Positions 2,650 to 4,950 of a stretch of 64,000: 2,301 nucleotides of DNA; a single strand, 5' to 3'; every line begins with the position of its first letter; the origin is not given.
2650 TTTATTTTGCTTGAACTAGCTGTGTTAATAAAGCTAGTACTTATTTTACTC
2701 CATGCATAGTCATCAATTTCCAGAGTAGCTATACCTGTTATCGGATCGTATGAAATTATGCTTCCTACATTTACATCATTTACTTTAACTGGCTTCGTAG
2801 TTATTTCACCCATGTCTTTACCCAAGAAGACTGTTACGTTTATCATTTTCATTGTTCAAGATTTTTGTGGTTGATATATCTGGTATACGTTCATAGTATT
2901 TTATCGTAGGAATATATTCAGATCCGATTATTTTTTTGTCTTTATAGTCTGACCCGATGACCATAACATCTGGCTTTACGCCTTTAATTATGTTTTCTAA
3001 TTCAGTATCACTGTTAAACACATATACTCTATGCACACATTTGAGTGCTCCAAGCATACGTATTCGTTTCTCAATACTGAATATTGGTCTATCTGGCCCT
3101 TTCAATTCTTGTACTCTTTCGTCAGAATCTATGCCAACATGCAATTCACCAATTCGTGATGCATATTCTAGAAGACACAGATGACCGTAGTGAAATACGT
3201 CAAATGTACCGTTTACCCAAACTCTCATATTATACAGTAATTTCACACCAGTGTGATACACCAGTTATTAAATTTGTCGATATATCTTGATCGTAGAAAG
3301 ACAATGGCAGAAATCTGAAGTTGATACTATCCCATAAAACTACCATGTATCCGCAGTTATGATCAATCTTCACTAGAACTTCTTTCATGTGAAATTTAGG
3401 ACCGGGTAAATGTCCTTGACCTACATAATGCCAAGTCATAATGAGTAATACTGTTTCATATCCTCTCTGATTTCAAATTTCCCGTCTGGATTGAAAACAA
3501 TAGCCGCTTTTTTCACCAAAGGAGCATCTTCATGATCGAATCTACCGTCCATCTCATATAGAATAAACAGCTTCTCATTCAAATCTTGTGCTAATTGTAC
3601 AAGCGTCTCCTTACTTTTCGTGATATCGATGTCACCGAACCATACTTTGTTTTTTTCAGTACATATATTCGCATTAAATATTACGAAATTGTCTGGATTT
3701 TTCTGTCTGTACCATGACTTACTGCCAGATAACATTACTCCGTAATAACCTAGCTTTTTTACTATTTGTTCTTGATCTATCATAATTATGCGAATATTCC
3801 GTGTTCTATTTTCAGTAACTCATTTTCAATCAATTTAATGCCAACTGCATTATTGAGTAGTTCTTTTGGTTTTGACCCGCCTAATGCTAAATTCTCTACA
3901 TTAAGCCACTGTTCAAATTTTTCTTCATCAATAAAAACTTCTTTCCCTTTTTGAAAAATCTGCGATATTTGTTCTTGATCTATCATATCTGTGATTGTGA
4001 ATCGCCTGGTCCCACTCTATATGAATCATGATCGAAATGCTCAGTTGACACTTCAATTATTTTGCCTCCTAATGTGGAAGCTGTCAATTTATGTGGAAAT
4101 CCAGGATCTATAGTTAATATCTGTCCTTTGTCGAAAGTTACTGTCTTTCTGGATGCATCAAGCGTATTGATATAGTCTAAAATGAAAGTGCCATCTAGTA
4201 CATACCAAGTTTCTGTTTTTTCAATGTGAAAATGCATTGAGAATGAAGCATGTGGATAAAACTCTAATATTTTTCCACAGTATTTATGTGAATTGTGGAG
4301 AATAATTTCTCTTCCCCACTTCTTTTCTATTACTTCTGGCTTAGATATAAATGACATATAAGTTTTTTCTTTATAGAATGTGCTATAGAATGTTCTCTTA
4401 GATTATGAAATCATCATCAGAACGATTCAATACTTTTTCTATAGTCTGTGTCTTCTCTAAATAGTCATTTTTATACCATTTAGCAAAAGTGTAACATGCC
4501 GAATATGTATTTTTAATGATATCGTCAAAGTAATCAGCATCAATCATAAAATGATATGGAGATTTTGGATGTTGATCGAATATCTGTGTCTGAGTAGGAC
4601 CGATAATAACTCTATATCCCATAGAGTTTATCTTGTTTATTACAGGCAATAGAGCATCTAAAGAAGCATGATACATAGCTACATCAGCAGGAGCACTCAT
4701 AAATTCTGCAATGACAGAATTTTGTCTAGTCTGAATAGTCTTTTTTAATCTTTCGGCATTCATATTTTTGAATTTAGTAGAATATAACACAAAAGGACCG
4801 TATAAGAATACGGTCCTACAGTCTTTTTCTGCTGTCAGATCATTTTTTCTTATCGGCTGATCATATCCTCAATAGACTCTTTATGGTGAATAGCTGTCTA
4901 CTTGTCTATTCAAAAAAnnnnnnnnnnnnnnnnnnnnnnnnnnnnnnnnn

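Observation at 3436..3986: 20-nt direct repeat duplicating the start region of two adjacent genes; second gene is an orphan ParS/MbcA antitoxin domain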

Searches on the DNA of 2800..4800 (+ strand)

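Call 7: search_dna_similar(query=window:2800-4800:+, collection=phages, mode=distant, max_rows=30)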
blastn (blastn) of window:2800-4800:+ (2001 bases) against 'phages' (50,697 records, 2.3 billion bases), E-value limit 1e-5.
No match.

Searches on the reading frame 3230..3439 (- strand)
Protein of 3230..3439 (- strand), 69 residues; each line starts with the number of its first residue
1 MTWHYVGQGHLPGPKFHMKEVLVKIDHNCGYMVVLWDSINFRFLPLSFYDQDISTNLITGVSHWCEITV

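Call 4: search_protein_families(library=pfam, proteins=[window:3230-3439:-], max_evalue=1)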
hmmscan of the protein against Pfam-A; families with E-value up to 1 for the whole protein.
window:3230-3439:- (69 aa): 0 families

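Call 5: search_protein_families(library=phrogs, proteins=[window:3230-3439:-], max_evalue=1)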
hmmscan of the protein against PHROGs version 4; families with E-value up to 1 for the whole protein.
window:3230-3439:- (69 aa): 0 families

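Call 70: search_protein_families(library=ncbifam, proteins=[window:3230-3439:-], max_evalue=0.01)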
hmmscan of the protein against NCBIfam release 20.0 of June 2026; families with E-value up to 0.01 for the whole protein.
window:3230-3439:- (69 aa): 0 families

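Call 71: search_protein_families(library=padloc, proteins=[window:3230-3439:-], max_evalue=0.01)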
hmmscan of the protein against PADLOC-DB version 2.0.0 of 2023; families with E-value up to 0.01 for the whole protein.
window:3230-3439:- (69 aa): 0 families
